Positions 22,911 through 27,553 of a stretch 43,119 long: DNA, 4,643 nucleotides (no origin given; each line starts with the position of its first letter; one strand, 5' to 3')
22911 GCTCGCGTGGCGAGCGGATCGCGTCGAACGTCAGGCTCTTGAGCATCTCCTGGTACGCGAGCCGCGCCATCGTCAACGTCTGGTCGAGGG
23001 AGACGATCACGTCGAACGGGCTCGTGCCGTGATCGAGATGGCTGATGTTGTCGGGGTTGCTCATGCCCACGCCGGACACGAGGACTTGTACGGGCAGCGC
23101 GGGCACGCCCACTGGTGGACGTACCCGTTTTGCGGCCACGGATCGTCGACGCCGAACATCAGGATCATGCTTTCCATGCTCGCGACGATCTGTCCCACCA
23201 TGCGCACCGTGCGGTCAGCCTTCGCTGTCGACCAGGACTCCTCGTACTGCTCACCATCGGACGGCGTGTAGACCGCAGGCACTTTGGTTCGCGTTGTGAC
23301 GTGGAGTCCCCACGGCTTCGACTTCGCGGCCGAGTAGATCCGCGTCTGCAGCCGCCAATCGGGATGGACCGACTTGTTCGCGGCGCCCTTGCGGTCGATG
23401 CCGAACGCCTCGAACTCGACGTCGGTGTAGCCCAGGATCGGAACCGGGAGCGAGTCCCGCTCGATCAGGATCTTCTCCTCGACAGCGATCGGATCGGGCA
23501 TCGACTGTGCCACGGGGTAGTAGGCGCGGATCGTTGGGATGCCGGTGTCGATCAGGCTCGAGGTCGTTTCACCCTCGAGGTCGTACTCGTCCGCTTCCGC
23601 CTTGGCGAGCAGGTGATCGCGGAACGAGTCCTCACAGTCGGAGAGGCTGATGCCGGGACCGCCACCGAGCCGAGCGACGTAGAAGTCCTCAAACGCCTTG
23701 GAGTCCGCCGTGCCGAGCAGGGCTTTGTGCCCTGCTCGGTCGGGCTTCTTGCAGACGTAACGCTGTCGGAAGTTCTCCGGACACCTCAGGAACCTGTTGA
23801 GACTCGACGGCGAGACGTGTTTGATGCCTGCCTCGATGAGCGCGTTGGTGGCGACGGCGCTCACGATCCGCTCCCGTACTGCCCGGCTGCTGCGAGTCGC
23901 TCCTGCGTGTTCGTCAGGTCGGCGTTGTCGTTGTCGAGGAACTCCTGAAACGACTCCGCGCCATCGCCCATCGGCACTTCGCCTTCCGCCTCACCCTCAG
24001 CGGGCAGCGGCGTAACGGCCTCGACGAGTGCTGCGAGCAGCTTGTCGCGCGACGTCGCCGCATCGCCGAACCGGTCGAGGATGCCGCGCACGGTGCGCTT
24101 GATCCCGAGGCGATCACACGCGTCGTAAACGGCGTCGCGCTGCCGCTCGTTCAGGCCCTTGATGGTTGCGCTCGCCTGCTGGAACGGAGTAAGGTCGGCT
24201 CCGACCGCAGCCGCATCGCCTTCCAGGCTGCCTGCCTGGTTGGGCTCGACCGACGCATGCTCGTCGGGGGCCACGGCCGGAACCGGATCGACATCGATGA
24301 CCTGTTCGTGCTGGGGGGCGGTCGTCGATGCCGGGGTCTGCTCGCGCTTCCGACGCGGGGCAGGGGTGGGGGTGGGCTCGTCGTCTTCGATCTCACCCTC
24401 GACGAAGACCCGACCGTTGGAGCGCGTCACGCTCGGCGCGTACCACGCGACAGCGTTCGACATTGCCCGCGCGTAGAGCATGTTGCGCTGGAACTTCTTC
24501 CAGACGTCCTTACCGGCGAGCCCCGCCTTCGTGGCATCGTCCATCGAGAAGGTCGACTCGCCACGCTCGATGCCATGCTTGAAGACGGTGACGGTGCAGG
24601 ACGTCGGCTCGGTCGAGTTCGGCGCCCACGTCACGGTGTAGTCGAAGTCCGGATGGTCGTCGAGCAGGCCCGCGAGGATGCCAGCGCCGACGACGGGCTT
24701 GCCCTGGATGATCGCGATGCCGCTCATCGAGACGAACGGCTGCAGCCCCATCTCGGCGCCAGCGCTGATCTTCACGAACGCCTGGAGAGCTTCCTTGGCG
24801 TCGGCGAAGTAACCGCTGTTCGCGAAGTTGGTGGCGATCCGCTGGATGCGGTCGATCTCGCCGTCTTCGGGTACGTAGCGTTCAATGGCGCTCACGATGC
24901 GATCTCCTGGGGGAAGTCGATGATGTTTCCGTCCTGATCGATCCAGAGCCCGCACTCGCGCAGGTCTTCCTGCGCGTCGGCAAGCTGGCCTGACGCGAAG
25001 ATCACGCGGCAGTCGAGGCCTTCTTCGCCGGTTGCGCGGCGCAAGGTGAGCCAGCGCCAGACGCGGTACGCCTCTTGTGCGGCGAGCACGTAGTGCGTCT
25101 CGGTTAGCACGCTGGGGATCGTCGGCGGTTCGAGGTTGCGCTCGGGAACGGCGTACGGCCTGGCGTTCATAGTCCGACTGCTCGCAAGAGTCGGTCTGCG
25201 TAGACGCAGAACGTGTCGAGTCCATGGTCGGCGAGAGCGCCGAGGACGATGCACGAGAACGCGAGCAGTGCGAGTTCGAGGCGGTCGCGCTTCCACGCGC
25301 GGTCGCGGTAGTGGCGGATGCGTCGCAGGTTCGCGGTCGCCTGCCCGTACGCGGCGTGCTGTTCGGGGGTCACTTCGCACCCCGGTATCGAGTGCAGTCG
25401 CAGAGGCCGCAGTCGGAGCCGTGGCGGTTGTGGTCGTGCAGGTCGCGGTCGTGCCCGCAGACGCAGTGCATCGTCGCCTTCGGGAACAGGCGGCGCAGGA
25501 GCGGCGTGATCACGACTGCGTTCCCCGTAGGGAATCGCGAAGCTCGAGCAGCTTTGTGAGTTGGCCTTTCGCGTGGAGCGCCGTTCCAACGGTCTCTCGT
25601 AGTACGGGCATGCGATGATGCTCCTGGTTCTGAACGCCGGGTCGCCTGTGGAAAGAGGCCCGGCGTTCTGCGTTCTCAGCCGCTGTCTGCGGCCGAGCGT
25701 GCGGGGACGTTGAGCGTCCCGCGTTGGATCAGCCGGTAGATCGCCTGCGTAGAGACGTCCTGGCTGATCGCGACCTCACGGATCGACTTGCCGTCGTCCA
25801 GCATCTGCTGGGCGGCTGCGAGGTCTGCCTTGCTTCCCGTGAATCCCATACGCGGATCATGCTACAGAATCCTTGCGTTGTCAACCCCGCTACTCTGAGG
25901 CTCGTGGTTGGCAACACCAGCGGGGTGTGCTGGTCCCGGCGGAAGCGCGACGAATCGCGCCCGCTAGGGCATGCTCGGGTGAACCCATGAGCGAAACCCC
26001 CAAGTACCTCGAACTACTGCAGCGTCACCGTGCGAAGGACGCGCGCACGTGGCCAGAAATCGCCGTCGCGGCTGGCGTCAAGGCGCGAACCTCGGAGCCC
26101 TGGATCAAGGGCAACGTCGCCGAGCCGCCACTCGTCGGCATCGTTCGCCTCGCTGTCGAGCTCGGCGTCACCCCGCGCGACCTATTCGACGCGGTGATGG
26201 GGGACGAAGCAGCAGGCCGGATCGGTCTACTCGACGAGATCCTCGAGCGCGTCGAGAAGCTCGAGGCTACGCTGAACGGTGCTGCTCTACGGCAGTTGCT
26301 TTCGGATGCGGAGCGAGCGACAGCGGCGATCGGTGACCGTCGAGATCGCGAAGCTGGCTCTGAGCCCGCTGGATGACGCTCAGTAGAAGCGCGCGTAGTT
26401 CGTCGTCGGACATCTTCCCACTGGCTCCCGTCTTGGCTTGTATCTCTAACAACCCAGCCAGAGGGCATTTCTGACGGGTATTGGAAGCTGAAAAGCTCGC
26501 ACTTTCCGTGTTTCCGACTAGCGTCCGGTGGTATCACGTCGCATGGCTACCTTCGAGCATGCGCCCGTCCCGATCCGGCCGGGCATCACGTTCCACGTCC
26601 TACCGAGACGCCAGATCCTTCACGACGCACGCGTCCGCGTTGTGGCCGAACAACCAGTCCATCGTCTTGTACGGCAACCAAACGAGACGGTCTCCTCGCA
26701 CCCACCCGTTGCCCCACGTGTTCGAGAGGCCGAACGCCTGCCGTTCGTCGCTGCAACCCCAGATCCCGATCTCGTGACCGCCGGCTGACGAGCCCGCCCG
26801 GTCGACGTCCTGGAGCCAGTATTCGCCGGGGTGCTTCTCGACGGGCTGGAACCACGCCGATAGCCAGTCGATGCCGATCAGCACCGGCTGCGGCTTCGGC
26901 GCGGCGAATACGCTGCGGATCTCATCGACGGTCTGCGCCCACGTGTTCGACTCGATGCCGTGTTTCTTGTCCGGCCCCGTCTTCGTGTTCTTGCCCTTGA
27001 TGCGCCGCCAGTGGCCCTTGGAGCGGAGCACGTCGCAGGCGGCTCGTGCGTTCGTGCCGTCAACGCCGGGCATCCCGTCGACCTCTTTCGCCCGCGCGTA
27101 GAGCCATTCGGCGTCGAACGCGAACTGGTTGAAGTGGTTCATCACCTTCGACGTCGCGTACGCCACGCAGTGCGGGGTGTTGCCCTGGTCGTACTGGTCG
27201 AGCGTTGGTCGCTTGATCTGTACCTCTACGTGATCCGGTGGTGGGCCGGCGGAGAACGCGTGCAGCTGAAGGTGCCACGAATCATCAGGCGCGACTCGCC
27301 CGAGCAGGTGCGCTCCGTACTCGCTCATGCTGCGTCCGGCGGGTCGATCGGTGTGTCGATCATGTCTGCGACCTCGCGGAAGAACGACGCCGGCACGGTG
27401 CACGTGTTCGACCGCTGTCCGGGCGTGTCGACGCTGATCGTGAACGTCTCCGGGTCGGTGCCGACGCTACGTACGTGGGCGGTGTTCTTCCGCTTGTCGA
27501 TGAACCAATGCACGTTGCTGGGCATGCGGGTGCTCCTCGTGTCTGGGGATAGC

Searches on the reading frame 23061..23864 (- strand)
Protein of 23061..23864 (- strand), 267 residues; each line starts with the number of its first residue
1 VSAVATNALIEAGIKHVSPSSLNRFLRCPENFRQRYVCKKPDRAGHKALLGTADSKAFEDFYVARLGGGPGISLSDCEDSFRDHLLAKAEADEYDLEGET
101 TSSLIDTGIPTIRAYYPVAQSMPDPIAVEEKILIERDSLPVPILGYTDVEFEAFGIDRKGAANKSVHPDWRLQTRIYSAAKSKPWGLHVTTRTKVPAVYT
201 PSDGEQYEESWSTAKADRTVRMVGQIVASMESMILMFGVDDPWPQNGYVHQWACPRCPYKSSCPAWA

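Call 38: search_protein_families(library=phrogs, proteins=[window:23061-23864:-], max_evalue=0.001)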
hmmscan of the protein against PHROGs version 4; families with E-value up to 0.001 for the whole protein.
window:23061-23864:- (267 aa): 1 family
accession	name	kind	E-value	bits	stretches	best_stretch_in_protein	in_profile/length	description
phrog_69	-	DNA, RNA and nucleotide metabolism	3.5e-12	47.1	1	14-267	87-327/501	exonuclease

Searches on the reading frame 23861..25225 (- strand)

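Call 38: search_protein_families(library=phrogs, proteins=[window:23861-25225:-], max_evalue=0.001)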
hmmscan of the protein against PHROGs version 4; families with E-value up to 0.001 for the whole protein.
window:23861-25225:- (454 aa): 2 families
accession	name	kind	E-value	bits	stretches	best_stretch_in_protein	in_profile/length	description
phrog_561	-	DNA, RNA and nucleotide metabolism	2.9e-07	31.2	1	156-403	336-563/633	RecT-like ssDNA annealing protein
phrog_4171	-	DNA, RNA and nucleotide metabolism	0.0001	23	1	153-287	71-219/392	RecT-like ssDNA annealing protein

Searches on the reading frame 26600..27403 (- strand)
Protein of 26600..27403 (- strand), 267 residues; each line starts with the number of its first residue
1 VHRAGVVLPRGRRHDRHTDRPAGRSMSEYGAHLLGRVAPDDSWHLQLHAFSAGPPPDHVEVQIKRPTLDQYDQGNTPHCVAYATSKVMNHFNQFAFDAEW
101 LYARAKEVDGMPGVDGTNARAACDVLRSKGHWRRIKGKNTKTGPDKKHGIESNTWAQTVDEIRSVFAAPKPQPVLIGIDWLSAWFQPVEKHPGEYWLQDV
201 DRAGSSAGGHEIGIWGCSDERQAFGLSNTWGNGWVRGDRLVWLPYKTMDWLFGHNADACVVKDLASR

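Call 38: search_protein_families(library=phrogs, proteins=[window:26600-27403:-], max_evalue=0.001)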
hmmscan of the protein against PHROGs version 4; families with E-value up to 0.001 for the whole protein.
window:26600-27403:- (267 aa): 1 family
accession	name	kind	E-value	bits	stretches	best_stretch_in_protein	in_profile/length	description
phrog_16701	-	other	3.5e-17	63.6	1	70-261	40-229/234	peptidase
